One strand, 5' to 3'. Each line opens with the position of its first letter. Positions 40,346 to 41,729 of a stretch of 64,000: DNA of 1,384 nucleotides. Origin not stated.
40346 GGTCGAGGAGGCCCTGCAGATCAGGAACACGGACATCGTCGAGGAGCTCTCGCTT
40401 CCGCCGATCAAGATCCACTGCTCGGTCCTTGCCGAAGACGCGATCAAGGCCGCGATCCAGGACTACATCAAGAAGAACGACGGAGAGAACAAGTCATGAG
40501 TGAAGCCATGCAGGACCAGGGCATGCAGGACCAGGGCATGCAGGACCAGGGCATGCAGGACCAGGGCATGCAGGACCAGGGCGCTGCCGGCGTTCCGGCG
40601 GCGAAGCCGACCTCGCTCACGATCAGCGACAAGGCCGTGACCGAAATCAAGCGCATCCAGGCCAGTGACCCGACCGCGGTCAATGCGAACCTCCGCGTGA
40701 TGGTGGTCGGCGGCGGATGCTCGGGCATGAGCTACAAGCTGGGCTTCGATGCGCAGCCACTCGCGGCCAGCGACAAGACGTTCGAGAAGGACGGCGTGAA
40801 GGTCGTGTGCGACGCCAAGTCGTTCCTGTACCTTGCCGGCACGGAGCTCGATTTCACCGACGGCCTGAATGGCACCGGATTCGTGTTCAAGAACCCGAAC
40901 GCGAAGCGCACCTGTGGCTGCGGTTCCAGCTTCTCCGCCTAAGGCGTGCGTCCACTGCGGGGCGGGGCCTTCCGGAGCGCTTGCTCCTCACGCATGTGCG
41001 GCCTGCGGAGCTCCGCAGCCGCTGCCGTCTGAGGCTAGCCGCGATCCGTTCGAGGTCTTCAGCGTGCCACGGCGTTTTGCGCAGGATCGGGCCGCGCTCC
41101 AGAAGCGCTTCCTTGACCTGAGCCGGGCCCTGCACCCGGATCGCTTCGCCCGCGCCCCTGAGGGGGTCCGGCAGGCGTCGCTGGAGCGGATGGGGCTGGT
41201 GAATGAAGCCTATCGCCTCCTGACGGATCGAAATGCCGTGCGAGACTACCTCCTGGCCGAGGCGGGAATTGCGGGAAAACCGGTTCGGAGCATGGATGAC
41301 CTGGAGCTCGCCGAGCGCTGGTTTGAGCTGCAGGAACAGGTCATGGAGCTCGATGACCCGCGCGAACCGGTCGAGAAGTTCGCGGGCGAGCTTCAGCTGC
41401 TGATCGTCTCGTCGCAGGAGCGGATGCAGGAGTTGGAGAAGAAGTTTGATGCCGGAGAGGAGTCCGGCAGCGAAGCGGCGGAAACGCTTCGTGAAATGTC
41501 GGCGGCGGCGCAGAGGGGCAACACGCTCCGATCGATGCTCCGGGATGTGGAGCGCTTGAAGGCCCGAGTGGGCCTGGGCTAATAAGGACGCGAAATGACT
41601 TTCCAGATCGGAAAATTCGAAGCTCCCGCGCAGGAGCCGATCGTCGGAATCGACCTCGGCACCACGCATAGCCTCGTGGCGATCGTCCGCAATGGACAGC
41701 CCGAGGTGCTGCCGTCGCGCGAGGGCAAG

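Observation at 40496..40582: iscA begins with a perfect 15-bp x 5 tandem repeat encoding (MQDQG)x5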

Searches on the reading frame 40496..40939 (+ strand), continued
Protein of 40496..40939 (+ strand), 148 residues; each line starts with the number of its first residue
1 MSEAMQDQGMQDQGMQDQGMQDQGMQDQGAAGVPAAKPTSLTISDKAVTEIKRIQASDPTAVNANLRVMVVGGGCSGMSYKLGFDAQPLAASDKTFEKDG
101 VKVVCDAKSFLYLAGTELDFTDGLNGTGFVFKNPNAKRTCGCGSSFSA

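Call 21: search_solved_structures(query=window:40496-40939:+, show_alignments=2)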
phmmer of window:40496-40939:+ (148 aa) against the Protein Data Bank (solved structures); distinct sequences matched with E-value up to 0.001: 6.
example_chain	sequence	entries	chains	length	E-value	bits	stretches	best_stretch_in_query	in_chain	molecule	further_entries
1nwb_A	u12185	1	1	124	2.3e-26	96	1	41-147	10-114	Hypothetical protein AQ_1857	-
2apn_A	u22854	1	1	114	9.8e-25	90.7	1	40-147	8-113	Protein HI1723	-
1s98_A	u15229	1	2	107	1.2e-20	77.5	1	40-147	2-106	Protein yfhF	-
1r94_A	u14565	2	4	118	1.6e-20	77.1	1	40-147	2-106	Protein yfhF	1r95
2d2a_A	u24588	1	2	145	1.3e-13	54.7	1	40-147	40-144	SufA protein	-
1x0g_A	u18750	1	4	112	3.8e-11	46.7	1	44-146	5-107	IscA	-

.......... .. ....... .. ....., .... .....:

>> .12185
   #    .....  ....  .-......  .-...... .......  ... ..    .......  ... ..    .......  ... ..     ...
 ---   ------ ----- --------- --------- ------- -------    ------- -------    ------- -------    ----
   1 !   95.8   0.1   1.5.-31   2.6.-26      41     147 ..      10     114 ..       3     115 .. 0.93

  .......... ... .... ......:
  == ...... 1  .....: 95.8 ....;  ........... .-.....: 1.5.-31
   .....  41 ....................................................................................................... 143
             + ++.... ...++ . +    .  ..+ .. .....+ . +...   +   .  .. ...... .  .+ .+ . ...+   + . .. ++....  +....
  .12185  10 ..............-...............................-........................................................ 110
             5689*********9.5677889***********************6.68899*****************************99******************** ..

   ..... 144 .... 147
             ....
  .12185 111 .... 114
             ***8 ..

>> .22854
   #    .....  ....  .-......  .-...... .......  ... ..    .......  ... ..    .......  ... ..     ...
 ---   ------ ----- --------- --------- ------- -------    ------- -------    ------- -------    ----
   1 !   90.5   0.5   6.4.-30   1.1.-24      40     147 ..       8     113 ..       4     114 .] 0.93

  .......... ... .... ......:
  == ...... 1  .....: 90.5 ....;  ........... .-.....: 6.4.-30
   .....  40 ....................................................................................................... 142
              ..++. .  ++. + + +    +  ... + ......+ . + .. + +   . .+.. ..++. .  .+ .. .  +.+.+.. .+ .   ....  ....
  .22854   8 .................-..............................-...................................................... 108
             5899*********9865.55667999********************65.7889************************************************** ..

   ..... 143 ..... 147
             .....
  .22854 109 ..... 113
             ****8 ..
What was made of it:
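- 40496..40942 (+): iscA ORF (148 aa plus stop), an A-type Fe-S cluster carrier. Call 21: sequence matches to PDB 1NWB, 2APN, 1S98/1R94, all beginning at query residue 40-41.
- On A-type Fe-S carrier (IscA/HesB, PF01521): Call 21: PDB A-type carriers match with E from 2e-26 to 4e-11.
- Solved A-type carriers align from query residue 40-41 (call 21).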

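Call 31: predict_structure(alignment_id=A2)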
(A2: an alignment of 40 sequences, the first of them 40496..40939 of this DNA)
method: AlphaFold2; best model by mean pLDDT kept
length: 148 residues; sequences in the alignment: 40
mean_pLDDT: 72.7   pTM: 0.58
mean pLDDT of the five models: 72.7, 71.8, 71.2, 69.6, 68.6
residues with pLDDT >= 90: 42; 70-90: 39; 50-70: 42; < 50: 25
segments of 3 or more residues with pLDDT < 50: 23-29, 138-148
pLDDT, mean of each block of 10 residues (from residue 1): 63 53 45 63 91 89 90 74 90 95 93 87 57 53 39
secondary structure, 60 per line:
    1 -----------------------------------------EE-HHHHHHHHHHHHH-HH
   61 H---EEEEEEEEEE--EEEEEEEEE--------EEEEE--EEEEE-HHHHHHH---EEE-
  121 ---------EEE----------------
elements in order: H45-57 E65-74 E77-85 E94-98 E101-105 H107-113 E117-119 E130-132
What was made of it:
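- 40496..40615 (+): N-terminal tail of 40 aa, predicted disordered, preceding the whole carrier fold. It contains the repeat. Mean pLDDT per 10-residue block is 63, 53, 45, 63, against about 90 in the core (call 31).
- On Intrinsically disordered terminal extension: Call 31: pLDDT 45-63 and no secondary structure for residues 1-40.
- AlphaFold gives no secondary structure and low pLDDT for residues 1-40 (call 31). The tail is disordered (call 31).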

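Call 38: find_encoding_contigs(protein=P0115, flank=1500, max_places=2)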
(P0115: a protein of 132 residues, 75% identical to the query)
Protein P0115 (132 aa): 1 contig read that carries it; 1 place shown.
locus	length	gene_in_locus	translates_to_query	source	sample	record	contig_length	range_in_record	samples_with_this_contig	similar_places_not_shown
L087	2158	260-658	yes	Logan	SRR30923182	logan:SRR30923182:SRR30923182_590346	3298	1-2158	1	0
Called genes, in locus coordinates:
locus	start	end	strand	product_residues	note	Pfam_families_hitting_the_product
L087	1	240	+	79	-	?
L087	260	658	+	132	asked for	PF01521:Fe-S_biosyn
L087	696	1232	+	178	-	-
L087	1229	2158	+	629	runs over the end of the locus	PF00012:HSP70, PF06723:MreB_Mbl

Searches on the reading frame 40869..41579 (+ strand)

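Call 4: search_protein_families(library=pfam, proteins=[window:40869-41579:+])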
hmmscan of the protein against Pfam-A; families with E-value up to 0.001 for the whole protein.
window:40869-41579:+ (237 aa): 1 family
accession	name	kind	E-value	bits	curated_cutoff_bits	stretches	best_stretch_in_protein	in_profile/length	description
PF00226.36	DnaJ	-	4.7e-05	23.9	27.8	1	59-127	1-62/63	DnaJ domain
